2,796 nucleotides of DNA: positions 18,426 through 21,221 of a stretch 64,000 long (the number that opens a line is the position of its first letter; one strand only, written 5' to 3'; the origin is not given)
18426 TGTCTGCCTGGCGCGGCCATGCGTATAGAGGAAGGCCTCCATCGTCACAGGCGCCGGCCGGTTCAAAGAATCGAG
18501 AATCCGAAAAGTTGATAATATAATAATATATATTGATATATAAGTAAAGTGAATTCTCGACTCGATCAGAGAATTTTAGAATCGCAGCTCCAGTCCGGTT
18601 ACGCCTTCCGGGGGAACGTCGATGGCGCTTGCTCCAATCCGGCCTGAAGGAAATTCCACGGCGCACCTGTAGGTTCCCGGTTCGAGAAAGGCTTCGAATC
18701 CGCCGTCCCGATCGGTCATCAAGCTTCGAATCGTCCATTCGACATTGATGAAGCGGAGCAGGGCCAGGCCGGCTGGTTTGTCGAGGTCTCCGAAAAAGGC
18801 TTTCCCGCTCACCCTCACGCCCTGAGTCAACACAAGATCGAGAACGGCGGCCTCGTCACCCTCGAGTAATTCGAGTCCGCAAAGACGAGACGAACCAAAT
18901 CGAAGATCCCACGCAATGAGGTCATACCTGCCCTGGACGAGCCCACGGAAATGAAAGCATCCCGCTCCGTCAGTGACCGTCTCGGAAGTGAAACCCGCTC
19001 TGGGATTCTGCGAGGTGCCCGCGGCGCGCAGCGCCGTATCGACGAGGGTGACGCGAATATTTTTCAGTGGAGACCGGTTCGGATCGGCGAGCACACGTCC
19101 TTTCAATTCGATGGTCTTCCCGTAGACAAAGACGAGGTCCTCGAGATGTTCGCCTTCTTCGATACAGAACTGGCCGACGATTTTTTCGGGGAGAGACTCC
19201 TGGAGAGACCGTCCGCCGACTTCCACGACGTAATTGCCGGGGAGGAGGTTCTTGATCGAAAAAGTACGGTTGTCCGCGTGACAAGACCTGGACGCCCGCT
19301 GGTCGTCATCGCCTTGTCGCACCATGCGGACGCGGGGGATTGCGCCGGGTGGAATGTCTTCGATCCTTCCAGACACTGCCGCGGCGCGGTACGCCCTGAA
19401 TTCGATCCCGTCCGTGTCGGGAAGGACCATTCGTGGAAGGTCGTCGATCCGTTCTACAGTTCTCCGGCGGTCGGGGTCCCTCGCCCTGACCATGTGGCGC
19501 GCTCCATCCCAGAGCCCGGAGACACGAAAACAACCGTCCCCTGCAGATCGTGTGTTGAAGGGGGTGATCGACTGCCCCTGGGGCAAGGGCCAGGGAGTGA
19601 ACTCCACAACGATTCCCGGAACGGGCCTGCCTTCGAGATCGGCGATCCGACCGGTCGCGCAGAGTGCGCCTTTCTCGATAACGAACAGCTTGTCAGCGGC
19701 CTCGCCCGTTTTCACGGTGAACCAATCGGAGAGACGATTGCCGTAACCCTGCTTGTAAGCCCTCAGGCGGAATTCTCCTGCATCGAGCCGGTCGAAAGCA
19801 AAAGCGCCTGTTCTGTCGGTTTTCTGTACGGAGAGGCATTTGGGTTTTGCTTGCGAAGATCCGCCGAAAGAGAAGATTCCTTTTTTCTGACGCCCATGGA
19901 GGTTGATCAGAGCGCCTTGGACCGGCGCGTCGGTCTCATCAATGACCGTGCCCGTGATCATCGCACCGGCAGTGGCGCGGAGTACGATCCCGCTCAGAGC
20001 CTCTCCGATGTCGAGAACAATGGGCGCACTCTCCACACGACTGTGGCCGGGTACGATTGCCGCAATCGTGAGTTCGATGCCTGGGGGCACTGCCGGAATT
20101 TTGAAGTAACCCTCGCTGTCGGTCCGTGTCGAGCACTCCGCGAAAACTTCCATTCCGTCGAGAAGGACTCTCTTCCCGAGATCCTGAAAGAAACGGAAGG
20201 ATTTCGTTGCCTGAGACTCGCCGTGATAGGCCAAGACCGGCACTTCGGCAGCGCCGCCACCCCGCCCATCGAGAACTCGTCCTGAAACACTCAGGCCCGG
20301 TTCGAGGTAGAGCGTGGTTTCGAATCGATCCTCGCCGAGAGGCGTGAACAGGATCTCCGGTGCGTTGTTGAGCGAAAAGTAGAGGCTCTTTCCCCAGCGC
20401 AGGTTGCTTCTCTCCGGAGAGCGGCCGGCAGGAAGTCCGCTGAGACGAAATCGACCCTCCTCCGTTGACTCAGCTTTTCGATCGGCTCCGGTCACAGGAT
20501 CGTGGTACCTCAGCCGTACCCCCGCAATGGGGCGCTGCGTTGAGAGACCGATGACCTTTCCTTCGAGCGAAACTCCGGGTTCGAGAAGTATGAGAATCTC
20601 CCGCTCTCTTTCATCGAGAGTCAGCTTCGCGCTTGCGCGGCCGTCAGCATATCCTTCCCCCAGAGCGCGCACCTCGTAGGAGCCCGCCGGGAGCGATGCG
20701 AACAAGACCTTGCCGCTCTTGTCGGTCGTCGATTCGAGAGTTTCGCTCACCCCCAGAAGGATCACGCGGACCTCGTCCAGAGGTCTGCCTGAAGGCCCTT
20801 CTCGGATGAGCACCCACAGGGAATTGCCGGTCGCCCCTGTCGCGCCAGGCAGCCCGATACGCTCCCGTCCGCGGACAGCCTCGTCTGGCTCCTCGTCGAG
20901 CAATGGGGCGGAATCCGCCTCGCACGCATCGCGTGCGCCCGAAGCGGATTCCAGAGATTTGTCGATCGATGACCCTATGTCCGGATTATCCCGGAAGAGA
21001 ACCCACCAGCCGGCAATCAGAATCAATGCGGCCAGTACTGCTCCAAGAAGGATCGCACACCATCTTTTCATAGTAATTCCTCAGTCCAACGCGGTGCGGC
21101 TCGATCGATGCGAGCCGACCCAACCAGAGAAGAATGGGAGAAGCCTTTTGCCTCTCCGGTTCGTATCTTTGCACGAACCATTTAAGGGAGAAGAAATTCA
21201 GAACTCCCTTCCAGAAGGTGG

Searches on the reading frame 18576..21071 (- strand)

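Call 31: search_protein_families(library=pfam, proteins=[window:18576-21071:-], max_evalue=0.01)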
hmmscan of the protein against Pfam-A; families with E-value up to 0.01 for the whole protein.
window:18576-21071:- (831 aa): 13 families
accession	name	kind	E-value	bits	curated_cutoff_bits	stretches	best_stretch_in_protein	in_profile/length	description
PF13620.12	CarboxypepD_reg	-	2.7e-56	188.3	32.3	6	372-460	2-76/82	Carboxypeptidase regulatory-like domain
PF13715.12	CarbopepD_reg_2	-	1.2e-16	60.9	32.2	0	93-159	9-72/88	CarboxypepD_reg-like domain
PF17802.7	SpaA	-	2.1e-11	44.2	23.1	0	110-135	28-57/91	Prealbumin-like fold domain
PF17210.9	SdrD_B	-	3.9e-11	43.6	29.7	0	100-136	26-64/112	SdrD B-like domain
PF23193.1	NOMO_3rd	-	1.9e-10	41.2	27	1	407-440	53-86/120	NOMO third transthyretin-like domain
PF00775.27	Dioxygenase_C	-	4.2e-10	39.8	27.3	0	371-437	31-99/182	Dioxygenase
PF14686.12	fn3_3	-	4.8e-10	39.5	24.4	0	417-456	30-70/75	Polysaccharide lyase family 4, domain II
PF07495.19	Y_Y_Y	-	0.00011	22.4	26.6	0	597-621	23-47/65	Y_Y_Y domain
PF10670.15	DUF4198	-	0.00018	22.1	34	0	657-716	150-201/209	Domain of unknown function (DUF4198)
PF09430.16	EMC7_beta-sandw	-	0.00019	22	26.6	0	100-137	9-46/122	ER membrane protein complex subunit 7, beta-sandwich domain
PF02369.22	Big_1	-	0.00056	20.4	34.9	0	77-138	13-80/93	Bacterial Ig-like domain (group 1)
PF24025.1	Ig_DR_A0283-like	-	0.00081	20.1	27.1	0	84-138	8-64/102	DR_A0283-like, Ig-like domain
PF20598.4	DUF6795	-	0.0034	18.1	27.4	0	665-709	8-44/103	Domain of unknown function (DUF6795)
